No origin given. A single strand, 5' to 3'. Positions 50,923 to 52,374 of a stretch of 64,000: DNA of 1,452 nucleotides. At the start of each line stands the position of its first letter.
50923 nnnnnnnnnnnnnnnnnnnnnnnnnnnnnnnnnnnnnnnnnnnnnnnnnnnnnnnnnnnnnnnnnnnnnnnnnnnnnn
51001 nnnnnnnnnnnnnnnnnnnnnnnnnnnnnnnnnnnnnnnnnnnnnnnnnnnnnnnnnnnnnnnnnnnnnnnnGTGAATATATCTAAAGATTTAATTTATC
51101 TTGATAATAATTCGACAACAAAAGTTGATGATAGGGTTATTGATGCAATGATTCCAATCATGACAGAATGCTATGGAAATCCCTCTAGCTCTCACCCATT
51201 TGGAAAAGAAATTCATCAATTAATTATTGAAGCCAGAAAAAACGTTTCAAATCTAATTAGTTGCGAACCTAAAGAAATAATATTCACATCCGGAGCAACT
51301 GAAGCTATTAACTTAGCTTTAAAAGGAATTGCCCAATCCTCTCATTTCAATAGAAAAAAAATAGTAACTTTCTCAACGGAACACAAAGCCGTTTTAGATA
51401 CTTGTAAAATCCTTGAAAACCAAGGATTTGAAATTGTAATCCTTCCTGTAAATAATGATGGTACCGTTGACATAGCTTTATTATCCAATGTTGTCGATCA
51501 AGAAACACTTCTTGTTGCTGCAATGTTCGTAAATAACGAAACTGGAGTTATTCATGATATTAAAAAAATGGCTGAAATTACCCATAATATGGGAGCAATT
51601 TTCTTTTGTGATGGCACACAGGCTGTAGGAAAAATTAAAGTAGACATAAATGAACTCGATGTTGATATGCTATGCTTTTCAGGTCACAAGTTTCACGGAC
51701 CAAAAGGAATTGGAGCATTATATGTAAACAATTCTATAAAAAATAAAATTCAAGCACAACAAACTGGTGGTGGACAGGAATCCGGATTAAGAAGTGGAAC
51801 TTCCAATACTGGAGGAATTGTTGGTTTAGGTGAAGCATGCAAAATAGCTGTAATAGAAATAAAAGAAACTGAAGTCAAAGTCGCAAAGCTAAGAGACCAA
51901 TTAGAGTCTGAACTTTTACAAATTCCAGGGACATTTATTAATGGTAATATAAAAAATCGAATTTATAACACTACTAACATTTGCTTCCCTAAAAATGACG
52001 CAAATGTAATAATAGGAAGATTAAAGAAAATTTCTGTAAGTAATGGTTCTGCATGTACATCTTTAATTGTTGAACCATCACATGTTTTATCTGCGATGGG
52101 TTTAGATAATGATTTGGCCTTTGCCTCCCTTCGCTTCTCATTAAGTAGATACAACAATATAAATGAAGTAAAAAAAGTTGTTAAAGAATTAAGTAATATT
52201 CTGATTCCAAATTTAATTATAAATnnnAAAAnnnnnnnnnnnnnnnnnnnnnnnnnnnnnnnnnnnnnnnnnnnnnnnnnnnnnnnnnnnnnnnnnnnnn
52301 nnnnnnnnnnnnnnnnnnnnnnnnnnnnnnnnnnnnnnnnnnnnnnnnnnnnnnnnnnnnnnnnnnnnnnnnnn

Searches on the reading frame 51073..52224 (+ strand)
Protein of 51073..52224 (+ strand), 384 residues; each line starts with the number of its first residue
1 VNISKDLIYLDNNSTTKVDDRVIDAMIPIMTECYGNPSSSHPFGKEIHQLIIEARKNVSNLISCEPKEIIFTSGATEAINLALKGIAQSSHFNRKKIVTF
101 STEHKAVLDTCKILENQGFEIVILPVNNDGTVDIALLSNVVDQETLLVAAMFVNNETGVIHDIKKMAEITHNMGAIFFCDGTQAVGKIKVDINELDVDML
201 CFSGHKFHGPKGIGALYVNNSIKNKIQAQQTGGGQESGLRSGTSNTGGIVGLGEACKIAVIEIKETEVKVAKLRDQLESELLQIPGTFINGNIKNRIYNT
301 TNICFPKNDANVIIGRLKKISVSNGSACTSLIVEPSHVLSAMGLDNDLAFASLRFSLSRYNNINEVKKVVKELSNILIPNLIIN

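Call 6: search_protein_families(library=pfam, proteins=[window:51073-52224:+], max_evalue=0.01)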
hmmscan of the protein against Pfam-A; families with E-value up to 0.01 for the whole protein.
window:51073-52224:+ (384 aa): 4 families
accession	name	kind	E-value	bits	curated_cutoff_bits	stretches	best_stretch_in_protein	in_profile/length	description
PF00266.25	Aminotran_5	-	4.9e-84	282.9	21.5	1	8-369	1-371/371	Aminotransferase class-V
PF01041.23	DegT_DnrJ_EryC1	-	0.00045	20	19.8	1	67-188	40-153/360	DegT/DnrJ/EryC1/StrS aminotransferase family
PF01212.27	Beta_elim_lyase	-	0.0008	19.3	27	1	69-235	50-229/288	Beta-eliminating lyase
PF01053.26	Cys_Met_Meta_PP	-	0.0025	16.9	27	1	105-230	102-226/381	Cys/Met metabolism PLP-dependent enzyme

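Call 7: search_protein_families(library=ncbifam, proteins=[window:51073-52224:+], max_evalue=0.01)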
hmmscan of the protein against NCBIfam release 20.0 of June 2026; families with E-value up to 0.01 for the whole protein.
window:51073-52224:+ (384 aa): 41 families (the best 25 are shown)
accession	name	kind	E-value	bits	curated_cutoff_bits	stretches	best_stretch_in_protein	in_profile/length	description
TIGR03402.1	FeS_nifS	equivalog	1.8e-127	425.2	530.75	1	8-377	1-370/379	cysteine desulfurase NifS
NF010611.0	PRK14012.1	equivalog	3.1e-123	411.7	548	1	7-374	6-376/406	IscS subfamily cysteine desulfurase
TIGR02006.1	IscS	equivalog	2e-120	402.5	643.2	1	7-375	4-373/402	IscS subfamily cysteine desulfurase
TIGR03235.1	DNA_S_dndA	equivalog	2.9e-105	352.5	480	1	9-357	1-353/353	cysteine desulfurase DndA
TIGR03403.1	nifS_epsilon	equivalog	1.7e-100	336.5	587.7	1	8-375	1-371/382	NifS family cysteine desulfurase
NF002806.0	PRK02948.1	subfamily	2.2e-65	221.1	304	1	7-376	1-371/381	IscS subfamily cysteine desulfurase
TIGR01979.1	sufS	subfamily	5.8e-53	180.2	475.1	1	5-376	17-398/403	SufS family cysteine desulfurase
TIGR01977.1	am_tr_V_EF2568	hypoth_equivalog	6.3e-46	157.1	377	1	8-376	1-376/376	cysteine desulfurase family protein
NF041166.1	f2_encap_cargo1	exception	4.4e-42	145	800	1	5-295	244-552/623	family 2A encapsulin nanocompartment cargo protein cysteine desulfurase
NF008126.0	PRK10874.1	equivalog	1.1e-39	136.7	607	1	3-374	16-393/401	cysteine desulfurase CsdA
TIGR03392.1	FeS_syn_CsdA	equivalog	9.3e-39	133.7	493.6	1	4-375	14-391/398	cysteine desulfurase CsdA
NF006791.0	PRK09295.1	equivalog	2.6e-38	132.1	661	1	5-374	22-399/406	cysteine desulfurase SufS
TIGR01976.1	am_tr_V_VC1184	hypoth_equivalog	2.6e-34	119.2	352.35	1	5-251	17-267/401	cysteine desulfurase-like protein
NF040779.1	Sec_lyase_SclA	exception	4.4e-27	95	525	1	20-377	14-377/378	selenocysteine lyase SclA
TIGR04343.1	egtE_PLP_lyase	equivalog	7e-15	54.7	400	1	54-231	59-228/370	ergothioneine biosynthesis PLP-dependent enzyme EgtE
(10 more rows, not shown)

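Call 11: search_protein_families(library=padloc, proteins=[window:51073-52224:+], max_evalue=0.001)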
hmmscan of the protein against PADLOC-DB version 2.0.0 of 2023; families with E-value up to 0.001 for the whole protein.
window:51073-52224:+ (384 aa): 2 families
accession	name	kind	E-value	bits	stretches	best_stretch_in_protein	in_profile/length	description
PDLC02759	SspA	-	5.1e-149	494.6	1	9-376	1-369/374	SspA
PDLC02657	DndA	-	1.7e-147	489.6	1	8-375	1-370/372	DndA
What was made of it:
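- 51073..52227 (+): SspA/DndA-type cysteine desulfurase. PADLOC SspA at 495 bits (call 11); Pfam Aminotran_5 (call 6).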

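Call 73: find_encoding_contigs(protein=window:51073-52224:+, flank=10000, max_places=10)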
Protein seq(384 aa) (384 aa): 1 contig read that carries it; 1 place shown.
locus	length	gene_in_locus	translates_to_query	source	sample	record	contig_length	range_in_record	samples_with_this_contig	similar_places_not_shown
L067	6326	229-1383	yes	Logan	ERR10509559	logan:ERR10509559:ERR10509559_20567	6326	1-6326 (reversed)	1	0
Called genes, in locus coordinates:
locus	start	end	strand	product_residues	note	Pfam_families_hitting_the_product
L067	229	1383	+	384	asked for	PF00266:Aminotran_5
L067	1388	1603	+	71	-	-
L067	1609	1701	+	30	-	-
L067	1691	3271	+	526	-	PF00270:DEAD, PF04851:ResIII, PF18766:SWI2_SNF2, PF00271:Helicase_C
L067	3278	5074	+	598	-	PF02518:HATPase_c (weak), PF13589:HATPase_c_3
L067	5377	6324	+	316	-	?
